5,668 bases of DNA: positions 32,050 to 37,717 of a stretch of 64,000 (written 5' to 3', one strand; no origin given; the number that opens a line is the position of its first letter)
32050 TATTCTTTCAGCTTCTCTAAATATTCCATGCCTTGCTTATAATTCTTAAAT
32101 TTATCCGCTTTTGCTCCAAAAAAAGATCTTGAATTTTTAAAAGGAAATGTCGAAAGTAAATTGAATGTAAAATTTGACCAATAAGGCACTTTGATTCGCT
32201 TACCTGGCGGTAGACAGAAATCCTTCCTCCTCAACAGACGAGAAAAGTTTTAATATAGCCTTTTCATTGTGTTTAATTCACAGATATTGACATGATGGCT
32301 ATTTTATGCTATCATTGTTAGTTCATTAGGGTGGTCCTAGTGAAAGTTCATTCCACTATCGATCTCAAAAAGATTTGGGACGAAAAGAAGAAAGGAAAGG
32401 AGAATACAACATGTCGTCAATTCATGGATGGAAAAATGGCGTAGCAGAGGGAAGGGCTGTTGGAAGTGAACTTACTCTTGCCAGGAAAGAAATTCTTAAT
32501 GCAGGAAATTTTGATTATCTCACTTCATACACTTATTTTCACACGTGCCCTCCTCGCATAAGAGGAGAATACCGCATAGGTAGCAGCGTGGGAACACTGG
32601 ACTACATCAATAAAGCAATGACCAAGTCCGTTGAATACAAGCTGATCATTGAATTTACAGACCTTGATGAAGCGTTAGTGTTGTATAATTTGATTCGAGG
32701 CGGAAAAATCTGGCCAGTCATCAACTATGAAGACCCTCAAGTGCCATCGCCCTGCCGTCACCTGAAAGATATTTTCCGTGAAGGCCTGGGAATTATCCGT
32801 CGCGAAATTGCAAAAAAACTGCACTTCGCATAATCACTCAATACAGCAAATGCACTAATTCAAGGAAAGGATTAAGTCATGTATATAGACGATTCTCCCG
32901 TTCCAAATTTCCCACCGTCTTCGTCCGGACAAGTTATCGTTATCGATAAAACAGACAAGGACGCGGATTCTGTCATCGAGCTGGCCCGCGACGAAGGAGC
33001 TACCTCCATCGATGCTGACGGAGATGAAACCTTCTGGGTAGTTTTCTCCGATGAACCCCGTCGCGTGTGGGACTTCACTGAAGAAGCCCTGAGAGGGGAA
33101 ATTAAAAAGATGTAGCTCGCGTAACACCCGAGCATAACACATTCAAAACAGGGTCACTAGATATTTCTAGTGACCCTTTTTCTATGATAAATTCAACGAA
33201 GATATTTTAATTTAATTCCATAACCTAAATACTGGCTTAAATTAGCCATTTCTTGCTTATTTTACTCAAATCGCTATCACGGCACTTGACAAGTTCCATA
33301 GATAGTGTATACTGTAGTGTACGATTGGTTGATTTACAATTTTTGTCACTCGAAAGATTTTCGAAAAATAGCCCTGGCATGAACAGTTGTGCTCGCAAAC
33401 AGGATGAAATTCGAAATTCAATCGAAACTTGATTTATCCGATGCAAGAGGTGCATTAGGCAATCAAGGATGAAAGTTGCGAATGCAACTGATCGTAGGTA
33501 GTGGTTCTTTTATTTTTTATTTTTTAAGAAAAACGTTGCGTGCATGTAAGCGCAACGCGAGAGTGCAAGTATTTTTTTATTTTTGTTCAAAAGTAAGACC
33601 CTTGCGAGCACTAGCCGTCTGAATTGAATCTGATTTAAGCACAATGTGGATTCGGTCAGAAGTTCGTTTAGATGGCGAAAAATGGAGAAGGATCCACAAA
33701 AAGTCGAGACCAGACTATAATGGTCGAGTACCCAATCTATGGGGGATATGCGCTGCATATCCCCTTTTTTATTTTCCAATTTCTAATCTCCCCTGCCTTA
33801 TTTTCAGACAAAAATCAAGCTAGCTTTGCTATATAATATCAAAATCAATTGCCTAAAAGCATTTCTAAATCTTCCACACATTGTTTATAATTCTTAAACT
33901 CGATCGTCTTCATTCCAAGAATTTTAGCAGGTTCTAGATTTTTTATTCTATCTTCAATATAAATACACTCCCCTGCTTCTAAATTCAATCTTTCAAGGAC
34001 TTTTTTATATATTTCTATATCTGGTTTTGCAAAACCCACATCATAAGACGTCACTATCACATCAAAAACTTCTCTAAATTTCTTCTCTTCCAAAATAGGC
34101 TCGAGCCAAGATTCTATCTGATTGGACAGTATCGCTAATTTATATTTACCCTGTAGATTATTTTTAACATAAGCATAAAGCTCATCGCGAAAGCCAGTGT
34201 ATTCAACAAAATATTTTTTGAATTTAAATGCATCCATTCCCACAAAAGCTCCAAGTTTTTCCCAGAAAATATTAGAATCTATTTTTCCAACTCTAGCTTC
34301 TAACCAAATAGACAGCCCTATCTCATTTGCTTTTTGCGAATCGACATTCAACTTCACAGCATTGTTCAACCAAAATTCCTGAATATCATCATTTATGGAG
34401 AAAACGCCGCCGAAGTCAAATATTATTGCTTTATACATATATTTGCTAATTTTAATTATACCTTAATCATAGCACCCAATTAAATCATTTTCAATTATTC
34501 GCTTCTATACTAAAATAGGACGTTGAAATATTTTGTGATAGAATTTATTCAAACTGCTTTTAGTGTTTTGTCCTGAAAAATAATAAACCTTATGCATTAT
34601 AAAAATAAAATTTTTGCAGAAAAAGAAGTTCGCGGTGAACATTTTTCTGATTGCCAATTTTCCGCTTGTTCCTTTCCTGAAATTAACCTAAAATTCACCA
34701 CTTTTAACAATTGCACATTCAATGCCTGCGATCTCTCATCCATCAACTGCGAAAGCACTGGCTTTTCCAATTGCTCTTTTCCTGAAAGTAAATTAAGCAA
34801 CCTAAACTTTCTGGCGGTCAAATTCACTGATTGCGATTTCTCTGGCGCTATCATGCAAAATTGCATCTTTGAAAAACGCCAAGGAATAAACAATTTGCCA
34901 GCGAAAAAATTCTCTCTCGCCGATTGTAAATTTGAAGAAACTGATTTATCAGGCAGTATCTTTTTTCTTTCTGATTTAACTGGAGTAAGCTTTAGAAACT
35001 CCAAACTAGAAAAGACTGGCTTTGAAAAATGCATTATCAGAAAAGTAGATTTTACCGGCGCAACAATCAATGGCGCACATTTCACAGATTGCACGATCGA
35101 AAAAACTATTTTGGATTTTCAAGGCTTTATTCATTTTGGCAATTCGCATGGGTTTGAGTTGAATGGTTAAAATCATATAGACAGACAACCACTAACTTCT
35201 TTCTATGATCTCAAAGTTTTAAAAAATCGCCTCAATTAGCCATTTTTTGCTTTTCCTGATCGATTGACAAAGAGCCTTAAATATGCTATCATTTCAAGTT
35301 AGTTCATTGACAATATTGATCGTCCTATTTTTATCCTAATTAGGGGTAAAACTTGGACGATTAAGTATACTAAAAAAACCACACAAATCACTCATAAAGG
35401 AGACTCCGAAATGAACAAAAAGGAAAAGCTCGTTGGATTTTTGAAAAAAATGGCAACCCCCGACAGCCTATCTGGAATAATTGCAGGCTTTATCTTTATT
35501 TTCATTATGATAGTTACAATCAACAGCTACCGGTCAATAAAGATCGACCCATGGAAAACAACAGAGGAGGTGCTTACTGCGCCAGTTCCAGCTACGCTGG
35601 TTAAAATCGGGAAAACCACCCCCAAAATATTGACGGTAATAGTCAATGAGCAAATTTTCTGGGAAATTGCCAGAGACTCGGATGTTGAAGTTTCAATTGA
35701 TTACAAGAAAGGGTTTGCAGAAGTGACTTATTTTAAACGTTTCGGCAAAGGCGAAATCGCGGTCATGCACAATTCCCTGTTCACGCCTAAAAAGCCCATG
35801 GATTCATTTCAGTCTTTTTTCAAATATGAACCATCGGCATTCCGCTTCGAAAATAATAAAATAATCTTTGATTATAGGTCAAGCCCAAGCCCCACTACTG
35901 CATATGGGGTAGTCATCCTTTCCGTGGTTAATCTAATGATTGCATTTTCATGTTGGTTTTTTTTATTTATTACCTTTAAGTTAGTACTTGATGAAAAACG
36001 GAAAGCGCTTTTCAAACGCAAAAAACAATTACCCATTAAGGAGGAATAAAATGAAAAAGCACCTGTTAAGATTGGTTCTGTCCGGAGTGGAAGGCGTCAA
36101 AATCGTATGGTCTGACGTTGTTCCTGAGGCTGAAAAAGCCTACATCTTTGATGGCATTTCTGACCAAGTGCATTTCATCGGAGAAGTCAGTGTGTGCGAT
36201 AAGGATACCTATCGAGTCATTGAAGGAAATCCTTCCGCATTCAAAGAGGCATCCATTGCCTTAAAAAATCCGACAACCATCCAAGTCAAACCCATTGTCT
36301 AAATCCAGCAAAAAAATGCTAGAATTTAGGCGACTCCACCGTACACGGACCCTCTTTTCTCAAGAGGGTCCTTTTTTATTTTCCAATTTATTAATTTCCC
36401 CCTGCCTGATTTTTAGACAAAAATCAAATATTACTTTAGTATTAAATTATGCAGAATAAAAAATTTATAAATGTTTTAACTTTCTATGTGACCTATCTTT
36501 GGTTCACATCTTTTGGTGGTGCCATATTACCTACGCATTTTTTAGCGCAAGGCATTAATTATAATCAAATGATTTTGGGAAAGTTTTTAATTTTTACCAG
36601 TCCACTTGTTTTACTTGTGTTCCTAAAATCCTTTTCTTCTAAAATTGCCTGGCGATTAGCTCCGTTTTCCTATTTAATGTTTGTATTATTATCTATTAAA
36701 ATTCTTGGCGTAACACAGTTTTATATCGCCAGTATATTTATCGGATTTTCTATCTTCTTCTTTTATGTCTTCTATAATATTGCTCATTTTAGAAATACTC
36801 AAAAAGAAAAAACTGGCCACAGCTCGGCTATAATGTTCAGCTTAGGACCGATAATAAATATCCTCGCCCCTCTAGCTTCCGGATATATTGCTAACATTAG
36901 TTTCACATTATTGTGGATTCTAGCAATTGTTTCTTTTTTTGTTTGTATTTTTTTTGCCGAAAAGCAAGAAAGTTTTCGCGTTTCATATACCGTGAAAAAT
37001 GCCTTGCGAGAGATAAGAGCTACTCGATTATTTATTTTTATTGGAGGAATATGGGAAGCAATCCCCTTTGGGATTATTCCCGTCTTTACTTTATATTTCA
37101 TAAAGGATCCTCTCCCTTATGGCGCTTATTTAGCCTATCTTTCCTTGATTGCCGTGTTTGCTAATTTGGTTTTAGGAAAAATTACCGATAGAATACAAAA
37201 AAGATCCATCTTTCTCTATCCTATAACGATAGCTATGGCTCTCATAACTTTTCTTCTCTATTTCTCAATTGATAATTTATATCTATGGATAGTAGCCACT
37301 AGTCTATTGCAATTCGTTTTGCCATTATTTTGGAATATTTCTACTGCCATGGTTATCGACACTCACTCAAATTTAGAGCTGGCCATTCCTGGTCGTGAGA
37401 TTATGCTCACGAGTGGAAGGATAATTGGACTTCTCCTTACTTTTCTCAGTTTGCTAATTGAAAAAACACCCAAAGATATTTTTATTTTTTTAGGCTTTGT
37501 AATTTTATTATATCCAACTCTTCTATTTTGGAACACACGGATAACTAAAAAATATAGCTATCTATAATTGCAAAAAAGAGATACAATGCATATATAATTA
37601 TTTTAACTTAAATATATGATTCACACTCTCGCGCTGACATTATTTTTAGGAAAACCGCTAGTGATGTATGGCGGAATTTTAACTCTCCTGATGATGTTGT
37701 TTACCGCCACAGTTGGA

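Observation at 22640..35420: Recombined promoter and leader modules driving paralogous gene cassettes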

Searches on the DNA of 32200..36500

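Call 10: search_rna_families(source=window, start=32200, end=36500, threshold=evalue, max_evalue=10)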
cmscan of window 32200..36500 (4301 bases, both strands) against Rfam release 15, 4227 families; matches with E-value up to 10: 7.
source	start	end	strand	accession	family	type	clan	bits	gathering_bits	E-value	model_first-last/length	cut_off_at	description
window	36308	36382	+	RF02371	PyrG_leader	Cis-reg; leader;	-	25.4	65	3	1-78/78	no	PyrG leader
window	36255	36380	+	RF00515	PyrR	Cis-reg;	-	24.7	54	2.7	1-115/115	no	PyrR binding site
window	35459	35512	-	RF01810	pntA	Gene; sRNA;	-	21.8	54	5.5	1-62/62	no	pntA sRNA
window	35256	35336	-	RF01634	ceN44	Gene; snRNA; snoRNA; CD-box;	-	19.8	70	1.4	1-74/74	no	Caenorhabditis snoRNA ceN44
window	35311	35369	+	RF04093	mir-1784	Gene; miRNA;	-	19.7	98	2.3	1-92/92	no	mir-1784 microRNA precursor family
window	34079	34149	-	RF03055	RAGATH-30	Gene; sRNA;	-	17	59.5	9.2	1-59/59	no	RAGATH-30 RNA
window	32200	32236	+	RF01745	manA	Cis-reg;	-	12.3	55.2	8.8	156-192/192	5'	manA RNA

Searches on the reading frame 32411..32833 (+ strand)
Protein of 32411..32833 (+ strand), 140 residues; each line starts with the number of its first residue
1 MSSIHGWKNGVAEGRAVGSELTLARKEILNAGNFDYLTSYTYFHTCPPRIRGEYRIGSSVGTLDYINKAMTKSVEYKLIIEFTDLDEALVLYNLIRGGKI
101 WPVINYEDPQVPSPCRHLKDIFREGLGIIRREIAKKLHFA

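Call 16: search_protein_families(library=pfam, proteins=[window:32411-32833:+], max_evalue=0.01)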
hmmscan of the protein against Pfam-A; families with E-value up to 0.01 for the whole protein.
window:32411-32833:+ (140 aa): 0 families

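Call 87: find_homologous_proteins(query=window:32411-32830:+, max_evalue=0.001)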
Query window:32411-32830:+ (140 aa): 4 proteins with E <= 0.001 among 16 candidates.
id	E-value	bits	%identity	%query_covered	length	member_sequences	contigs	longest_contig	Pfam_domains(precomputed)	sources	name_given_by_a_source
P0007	1.0e-89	316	100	100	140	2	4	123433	-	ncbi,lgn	ncbi:MAG: hypothetical protein WAV31_03380 [Candidatus Moraniibacteriota bacterium]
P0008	7.2e-55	203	66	100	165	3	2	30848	-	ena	-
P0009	2.8e-54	201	64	100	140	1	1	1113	-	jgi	jgi:hypothetical protein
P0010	1.6e-27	114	56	74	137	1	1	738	-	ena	-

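Call 88: find_encoding_contigs(protein=P0008, flank=10000, max_places=4)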
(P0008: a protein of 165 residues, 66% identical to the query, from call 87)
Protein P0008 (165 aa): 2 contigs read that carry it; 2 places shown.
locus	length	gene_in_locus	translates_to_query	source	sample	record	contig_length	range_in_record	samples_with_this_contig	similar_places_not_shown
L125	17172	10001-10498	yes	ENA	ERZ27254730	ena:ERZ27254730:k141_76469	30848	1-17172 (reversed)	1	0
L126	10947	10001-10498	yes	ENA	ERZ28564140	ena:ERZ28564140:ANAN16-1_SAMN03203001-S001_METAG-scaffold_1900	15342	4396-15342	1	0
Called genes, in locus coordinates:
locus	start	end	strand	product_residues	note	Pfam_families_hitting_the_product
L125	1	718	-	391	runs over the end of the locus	PF13439:Glyco_transf_4, PF13579:Glyco_trans_4_4 (weak), PF00534:Glycos_transf_1, PF13692:Glyco_trans_1_4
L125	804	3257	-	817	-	PF20030:bpMoxR (faint), PF00158:Sigma54_activat (faint), PF13191:AAA_16 (faint), PF20720:nSTAND3 (faint), PF00004:AAA, PF07724:AAA_2, PF07728:AAA_5, PF10431:ClpB_D2-small, +2 more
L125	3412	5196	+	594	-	-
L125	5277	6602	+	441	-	-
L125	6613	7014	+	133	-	-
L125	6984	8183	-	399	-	PF13439:Glyco_transf_4, PF20706:GT4-conflict, PF00534:Glycos_transf_1, PF13524:Glyco_trans_1_2 (weak), PF13692:Glyco_trans_1_4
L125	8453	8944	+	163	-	-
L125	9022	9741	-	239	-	PF01479:S4, PF00849:PseudoU_synth_2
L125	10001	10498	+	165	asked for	-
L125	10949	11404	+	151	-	PF00571:CBS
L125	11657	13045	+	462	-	-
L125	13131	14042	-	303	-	PF18075:FtsX_ECD, PF02687:FtsX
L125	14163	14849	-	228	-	PF00005:ABC_tran, PF00931:NB-ARC (faint), PF13191:AAA_16 (weak), PF13304:AAA_21 (weak)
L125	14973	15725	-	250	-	PF03462:PCRF, PF00472:RF-1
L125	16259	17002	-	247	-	PF02535:Zip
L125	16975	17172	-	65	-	?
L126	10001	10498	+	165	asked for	-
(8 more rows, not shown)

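Call 89: find_encoding_contigs(protein=P0009, flank=3000, max_places=3)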
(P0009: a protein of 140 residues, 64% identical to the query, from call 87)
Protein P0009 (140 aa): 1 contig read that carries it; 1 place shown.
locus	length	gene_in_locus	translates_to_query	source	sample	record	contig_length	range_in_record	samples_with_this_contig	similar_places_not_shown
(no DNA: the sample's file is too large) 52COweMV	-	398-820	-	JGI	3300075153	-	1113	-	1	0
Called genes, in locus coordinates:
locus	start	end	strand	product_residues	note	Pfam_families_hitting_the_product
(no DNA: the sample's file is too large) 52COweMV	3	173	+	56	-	?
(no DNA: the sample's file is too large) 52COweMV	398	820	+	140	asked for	-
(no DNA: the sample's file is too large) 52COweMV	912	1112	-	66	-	?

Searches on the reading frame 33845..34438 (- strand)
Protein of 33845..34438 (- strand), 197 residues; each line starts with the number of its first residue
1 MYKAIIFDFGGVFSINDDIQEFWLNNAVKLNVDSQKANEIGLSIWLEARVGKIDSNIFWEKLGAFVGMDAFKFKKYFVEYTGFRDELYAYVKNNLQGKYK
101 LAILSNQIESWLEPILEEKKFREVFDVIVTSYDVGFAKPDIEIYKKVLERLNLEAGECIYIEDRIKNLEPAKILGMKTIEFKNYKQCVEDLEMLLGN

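Call 16: search_protein_families(library=pfam, proteins=[window:33845-34438:-], max_evalue=0.01)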
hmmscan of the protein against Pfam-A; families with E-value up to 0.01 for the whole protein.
window:33845-34438:- (197 aa): 2 families
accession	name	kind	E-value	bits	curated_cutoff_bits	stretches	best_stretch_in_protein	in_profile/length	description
PF13419.12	HAD_2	-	1.4e-18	68.1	23.8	1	80-179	77-176/178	Haloacid dehalogenase-like hydrolase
PF00702.32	Hydrolase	-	1.8e-16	61.6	26.4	1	2-172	1-188/191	haloacid dehalogenase-like hydrolase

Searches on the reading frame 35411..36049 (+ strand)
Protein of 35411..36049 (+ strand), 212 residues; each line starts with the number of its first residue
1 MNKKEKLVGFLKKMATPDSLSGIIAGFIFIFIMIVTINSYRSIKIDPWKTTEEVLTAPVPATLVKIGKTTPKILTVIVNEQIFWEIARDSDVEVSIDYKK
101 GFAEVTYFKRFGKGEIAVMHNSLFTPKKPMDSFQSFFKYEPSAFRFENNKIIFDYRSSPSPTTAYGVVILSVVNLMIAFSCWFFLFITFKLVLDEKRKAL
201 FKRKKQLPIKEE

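Call 16: search_protein_families(library=pfam, proteins=[window:35411-36049:+], max_evalue=0.01)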
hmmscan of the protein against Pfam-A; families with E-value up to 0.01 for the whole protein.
window:35411-36049:+ (212 aa): 0 families

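Call 52: find_homologous_proteins(query=A5, max_evalue=0.01)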
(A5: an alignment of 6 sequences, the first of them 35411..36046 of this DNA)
Query A5 (6 sequences) (212 aa, profile of the alignment): 3 proteins with E <= 0.01 among 4499 candidates.
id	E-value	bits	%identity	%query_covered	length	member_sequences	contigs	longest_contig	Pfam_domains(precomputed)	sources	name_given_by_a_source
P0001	1.9e-75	271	100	100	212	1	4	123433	-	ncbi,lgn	ncbi:MAG: hypothetical protein WAV31_03360 [Candidatus Moraniibacteriota bacterium]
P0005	3.6e-72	260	24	82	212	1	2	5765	-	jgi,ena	-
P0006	8.4e-70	253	25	68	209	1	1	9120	-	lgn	-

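Call 68: predict_structure(alignment_id=A5)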
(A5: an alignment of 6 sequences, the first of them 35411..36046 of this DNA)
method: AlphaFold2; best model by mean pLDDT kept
length: 212 residues; sequences in the alignment: 6
mean_pLDDT: 79.7   pTM: 0.56
mean pLDDT of the five models: 79.7, 78.2, 77.4, 77.0, 74.3
residues with pLDDT >= 90: 40; 70-90: 128; 50-70: 39; < 50: 5
segments of 3 or more residues with pLDDT < 50: 208-212
pLDDT, mean of each block of 10 residues (from residue 1): 69 73 85 79 67 88 86 88 93 88 89 84 79 68 87 83 73 86 85 75 56 41
secondary structure, 60 per line:
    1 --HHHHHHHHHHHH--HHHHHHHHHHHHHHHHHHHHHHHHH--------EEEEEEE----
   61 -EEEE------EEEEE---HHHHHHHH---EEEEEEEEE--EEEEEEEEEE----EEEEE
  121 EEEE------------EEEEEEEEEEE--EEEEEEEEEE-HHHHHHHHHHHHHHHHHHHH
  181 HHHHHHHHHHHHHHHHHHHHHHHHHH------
elements in order: H3-14 H17-41 E50-56 E62-65 E72-76 H80-87 E91-99 E102-111 E116-124 E137-147 E150-159 H161-206

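Call 72: fold_search(model_id=the predicted structure, library=pdb)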
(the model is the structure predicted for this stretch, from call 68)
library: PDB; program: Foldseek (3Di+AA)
matches with E <= 10: 1585; with E <= 0.001: 0
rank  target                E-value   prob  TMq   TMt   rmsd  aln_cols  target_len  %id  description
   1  6dv5_V                2.5e-02  0.92  0.22  0.27   7.4       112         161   16  Oligomeric complex of a Hsp27 24-mer at 3.6 A resolution (released 2019-06-26)
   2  8rha_A                5.9e-02  0.89  0.23  0.53   7.4       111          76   13  HSPB7ACD C131S (released 2024-10-16)
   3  8rha_B                9.0e-02  0.75  0.21  0.46   4.2        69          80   16  HSPB7ACD C131S (released 2024-10-16)
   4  4ydz_B                9.5e-02  0.54  0.19  0.35   6.9        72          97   12  Stress-induced protein 1 from Caenorhabditis elegans (released 2015-06-10)
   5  4ye0_A                1.2e-01  0.77  0.21  0.40   6.4        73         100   12  Stress-induced protein 1 truncation mutant (43 - 140) from Caenorhabditis elegans (released 2015-06-10)
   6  2p9p_D                1.5e-01  0.15  0.14  0.11  23.9       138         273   12  Crystal Structure of bovine Arp2/3 complex co-crystallized with ADP (released 2007-05-29)
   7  2nwa_A                1.5e-01  0.13  0.12  0.25  13.6       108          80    9  X-ray Crystal Structure of Protein ytmB from Bacillus subtilis. Northeast Structural Genomics Consortium Target SR466 (released 2007-01-09)
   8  8rha_C                2.0e-01  0.66  0.23  0.54   6.2       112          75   12  HSPB7ACD C131S (released 2024-10-16)
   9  4m5t_C                2.0e-01  0.33  0.17  0.37   6.9        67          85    7  Disulfide trapped human alphaB crystallin core domain in complex with C-terminal peptide (released 2014-04-09)
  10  5hzt_A                2.0e-01  0.09  0.13  0.13  11.7        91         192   11  Crystal structure of Dronpa-Cu2+ (released 2017-03-15)
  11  7zp0_A                2.5e-01  0.06  0.12  0.12  23.9       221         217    7  Crystal structure of CusS histidine kinase catalytic core from Escherichia coli (released 2022-08-31)
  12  4ydz_A                2.6e-01  0.44  0.20  0.29   6.4        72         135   12  Stress-induced protein 1 from Caenorhabditis elegans (released 2015-06-10)
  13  5hzt_J                2.6e-01  0.08  0.13  0.13  13.0        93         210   12  Crystal structure of Dronpa-Cu2+ (released 2017-03-15)
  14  1yzw_A                2.6e-01  0.07  0.12  0.12  16.3        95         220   15  The 2.1A Crystal Structure of the Far-red Fluorescent Protein HcRed: Inherent Conformational Flexibility of the Chromo (released 2005-05-17)
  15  1ss4_B                2.8e-01  0.21  0.17  0.22  11.5        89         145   11  Crystal Structure of the Glyoxalase Family Protein APC24694 from Bacillus cereus (released 2004-08-03)
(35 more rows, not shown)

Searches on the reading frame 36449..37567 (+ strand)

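Call 16: search_protein_families(library=pfam, proteins=[window:36449-37567:+], max_evalue=0.01)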
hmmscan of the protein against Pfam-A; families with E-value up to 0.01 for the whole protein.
window:36449-37567:+ (372 aa): 1 family
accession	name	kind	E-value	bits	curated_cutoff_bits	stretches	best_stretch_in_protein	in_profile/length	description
PF07690.21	MFS_1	-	9e-08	31.8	33.4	2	18-304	10-321/347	Major Facilitator Superfamily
